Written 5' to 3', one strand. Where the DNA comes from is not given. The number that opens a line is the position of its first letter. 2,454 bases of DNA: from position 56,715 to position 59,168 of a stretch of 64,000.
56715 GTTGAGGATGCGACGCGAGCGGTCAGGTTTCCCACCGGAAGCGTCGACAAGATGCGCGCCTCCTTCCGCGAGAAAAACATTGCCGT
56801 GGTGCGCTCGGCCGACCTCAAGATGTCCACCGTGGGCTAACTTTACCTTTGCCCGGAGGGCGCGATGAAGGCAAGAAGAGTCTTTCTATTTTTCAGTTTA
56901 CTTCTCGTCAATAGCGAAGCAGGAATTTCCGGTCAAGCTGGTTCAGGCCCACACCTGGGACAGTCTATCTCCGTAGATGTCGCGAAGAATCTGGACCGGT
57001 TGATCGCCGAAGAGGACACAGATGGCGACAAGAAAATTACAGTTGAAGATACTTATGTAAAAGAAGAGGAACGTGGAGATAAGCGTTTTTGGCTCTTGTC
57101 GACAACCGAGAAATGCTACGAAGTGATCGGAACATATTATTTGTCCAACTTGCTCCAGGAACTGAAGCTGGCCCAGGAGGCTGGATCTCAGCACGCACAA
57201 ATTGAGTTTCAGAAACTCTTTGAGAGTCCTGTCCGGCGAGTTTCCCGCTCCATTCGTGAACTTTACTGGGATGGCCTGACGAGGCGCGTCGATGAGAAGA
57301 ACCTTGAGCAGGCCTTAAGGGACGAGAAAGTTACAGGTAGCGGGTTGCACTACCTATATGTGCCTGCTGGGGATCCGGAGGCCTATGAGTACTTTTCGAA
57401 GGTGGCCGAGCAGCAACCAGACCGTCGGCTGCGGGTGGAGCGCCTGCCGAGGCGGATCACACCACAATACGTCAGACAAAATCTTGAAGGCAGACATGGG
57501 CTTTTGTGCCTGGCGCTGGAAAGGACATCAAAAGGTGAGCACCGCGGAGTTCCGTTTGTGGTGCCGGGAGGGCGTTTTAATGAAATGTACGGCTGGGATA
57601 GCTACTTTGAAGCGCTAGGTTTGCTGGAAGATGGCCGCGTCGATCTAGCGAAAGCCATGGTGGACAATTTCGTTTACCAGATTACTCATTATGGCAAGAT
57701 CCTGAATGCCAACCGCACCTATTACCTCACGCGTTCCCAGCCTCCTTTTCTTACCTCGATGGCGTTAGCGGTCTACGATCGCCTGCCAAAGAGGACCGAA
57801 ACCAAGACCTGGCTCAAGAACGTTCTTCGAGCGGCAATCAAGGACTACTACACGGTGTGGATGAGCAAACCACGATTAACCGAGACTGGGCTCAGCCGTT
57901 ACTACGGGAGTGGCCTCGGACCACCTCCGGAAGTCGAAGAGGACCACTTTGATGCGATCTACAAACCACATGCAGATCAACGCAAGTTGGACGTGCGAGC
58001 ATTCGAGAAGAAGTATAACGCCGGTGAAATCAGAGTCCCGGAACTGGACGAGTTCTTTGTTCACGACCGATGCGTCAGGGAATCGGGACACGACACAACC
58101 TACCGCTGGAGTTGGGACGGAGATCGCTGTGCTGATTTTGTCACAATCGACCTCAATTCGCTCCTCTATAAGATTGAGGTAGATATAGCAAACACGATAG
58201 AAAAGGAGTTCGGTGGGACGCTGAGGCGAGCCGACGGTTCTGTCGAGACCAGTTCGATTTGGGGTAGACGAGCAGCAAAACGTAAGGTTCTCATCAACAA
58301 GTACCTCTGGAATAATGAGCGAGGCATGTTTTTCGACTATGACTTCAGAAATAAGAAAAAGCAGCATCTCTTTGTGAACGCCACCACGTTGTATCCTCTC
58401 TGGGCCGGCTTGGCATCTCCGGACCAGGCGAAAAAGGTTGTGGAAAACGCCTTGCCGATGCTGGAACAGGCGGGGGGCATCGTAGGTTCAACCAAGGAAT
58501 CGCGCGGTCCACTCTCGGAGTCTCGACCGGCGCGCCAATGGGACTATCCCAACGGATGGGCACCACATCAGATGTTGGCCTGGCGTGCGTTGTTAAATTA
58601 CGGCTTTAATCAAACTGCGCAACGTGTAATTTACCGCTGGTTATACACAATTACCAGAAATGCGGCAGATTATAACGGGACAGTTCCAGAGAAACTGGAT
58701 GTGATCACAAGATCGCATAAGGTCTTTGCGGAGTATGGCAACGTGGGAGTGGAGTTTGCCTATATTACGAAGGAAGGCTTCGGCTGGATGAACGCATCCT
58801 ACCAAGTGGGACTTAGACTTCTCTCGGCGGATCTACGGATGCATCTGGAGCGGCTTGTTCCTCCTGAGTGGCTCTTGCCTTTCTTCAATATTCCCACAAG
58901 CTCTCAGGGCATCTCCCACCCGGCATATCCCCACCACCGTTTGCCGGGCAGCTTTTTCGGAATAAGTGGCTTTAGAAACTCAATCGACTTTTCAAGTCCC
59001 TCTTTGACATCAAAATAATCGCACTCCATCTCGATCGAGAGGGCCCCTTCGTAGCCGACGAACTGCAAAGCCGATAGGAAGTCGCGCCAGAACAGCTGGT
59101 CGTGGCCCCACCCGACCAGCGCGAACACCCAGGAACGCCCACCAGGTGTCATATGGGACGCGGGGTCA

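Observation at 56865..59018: Low-GC GH37 trehalase carrying the fungal neutral-trehalase Ca-binding motif, likely horizontally acquired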

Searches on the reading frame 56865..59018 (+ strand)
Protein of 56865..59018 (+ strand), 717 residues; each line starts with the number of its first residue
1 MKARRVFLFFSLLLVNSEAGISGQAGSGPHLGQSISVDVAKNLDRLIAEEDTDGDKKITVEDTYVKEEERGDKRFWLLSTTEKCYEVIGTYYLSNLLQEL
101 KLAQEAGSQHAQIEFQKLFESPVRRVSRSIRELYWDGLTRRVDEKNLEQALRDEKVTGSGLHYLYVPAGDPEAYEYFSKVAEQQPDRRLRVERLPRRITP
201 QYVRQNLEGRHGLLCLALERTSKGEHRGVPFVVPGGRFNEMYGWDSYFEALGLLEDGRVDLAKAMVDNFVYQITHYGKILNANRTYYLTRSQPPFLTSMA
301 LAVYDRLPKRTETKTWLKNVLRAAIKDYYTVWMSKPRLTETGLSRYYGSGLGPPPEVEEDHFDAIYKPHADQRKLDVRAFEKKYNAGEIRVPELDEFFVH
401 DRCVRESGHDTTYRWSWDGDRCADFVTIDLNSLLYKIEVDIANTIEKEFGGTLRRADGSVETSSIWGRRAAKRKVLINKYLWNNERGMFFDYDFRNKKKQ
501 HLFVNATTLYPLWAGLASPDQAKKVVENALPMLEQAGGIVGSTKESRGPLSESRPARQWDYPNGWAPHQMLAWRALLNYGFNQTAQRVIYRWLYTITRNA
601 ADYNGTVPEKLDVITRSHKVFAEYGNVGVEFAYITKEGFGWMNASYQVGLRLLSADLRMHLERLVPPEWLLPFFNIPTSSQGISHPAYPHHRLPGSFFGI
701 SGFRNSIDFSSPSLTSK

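Call 3: search_protein_families(library=pfam, proteins=[window:56865-59018:+], max_evalue=0.1)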
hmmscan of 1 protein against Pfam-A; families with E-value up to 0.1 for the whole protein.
window:56865-59018:+ (717 aa): 3 families
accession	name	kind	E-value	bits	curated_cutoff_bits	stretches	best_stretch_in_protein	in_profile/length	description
PF01204.24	Trehalase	-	1.2e-146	490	21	1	115-652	12-510/512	Trehalase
PF22422.2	MGH1-like_GH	-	6.7e-14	52.7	27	1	243-598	6-330/356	Mannosylglycerate hydrolase MGH1-like glycoside hydrolase domain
PF07492.16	Trehalase_Ca-bi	-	3.7e-05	23.8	25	1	43-63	1-21/30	Neutral trehalase Ca2+ binding domain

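Call 4: search_protein_families(library=ncbifam, proteins=[window:56865-59018:+], max_evalue=0.1)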
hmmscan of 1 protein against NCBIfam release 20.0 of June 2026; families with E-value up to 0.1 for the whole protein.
window:56865-59018:+ (717 aa): 3 families
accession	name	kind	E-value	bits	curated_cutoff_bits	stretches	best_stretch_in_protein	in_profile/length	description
NF009773.0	PRK13270.1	subfamily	3.9e-62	210.5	512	1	230-645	161-538/549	alpha,alpha-trehalase TreF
NF009775.0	PRK13272.1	equivalog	1.7e-60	205.1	941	1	230-653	151-537/558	alpha,alpha-trehalase TreA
NF009774.0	PRK13271.1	subfamily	1.4e-57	195.9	560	1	201-645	117-528/569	alpha,alpha-trehalase TreA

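Call 5: search_solved_structures(query=window:56865-59015:+, max_evalue=0.001, show_alignments=3)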
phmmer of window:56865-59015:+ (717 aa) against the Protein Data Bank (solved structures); distinct sequences matched with E-value up to 0.001: 8.
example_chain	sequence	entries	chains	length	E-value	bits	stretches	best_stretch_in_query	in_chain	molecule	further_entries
5nis_A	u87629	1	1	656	1.3e-190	638.3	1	36-668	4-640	Neutral trehalase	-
5jta_A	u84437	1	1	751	2.7e-190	637.2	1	37-668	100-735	Neutral trehalase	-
5n6n_C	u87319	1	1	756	2.8e-190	637.2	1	37-668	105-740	Neutral trehalase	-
5m4a_A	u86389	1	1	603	3.6e-181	607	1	94-668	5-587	Neutral trehalase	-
2jf4_A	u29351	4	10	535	1.2e-46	162.3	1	201-644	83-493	PERIPLASMIC TREHALASE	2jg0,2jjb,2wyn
5z66_A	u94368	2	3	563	5.2e-46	160.2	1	229-644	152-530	Periplasmic trehalase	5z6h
7e9u_A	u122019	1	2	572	8.6e-29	103.3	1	230-644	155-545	Trehalase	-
7e9x_A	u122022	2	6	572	1.2e-27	99.5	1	230-644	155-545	Trehalase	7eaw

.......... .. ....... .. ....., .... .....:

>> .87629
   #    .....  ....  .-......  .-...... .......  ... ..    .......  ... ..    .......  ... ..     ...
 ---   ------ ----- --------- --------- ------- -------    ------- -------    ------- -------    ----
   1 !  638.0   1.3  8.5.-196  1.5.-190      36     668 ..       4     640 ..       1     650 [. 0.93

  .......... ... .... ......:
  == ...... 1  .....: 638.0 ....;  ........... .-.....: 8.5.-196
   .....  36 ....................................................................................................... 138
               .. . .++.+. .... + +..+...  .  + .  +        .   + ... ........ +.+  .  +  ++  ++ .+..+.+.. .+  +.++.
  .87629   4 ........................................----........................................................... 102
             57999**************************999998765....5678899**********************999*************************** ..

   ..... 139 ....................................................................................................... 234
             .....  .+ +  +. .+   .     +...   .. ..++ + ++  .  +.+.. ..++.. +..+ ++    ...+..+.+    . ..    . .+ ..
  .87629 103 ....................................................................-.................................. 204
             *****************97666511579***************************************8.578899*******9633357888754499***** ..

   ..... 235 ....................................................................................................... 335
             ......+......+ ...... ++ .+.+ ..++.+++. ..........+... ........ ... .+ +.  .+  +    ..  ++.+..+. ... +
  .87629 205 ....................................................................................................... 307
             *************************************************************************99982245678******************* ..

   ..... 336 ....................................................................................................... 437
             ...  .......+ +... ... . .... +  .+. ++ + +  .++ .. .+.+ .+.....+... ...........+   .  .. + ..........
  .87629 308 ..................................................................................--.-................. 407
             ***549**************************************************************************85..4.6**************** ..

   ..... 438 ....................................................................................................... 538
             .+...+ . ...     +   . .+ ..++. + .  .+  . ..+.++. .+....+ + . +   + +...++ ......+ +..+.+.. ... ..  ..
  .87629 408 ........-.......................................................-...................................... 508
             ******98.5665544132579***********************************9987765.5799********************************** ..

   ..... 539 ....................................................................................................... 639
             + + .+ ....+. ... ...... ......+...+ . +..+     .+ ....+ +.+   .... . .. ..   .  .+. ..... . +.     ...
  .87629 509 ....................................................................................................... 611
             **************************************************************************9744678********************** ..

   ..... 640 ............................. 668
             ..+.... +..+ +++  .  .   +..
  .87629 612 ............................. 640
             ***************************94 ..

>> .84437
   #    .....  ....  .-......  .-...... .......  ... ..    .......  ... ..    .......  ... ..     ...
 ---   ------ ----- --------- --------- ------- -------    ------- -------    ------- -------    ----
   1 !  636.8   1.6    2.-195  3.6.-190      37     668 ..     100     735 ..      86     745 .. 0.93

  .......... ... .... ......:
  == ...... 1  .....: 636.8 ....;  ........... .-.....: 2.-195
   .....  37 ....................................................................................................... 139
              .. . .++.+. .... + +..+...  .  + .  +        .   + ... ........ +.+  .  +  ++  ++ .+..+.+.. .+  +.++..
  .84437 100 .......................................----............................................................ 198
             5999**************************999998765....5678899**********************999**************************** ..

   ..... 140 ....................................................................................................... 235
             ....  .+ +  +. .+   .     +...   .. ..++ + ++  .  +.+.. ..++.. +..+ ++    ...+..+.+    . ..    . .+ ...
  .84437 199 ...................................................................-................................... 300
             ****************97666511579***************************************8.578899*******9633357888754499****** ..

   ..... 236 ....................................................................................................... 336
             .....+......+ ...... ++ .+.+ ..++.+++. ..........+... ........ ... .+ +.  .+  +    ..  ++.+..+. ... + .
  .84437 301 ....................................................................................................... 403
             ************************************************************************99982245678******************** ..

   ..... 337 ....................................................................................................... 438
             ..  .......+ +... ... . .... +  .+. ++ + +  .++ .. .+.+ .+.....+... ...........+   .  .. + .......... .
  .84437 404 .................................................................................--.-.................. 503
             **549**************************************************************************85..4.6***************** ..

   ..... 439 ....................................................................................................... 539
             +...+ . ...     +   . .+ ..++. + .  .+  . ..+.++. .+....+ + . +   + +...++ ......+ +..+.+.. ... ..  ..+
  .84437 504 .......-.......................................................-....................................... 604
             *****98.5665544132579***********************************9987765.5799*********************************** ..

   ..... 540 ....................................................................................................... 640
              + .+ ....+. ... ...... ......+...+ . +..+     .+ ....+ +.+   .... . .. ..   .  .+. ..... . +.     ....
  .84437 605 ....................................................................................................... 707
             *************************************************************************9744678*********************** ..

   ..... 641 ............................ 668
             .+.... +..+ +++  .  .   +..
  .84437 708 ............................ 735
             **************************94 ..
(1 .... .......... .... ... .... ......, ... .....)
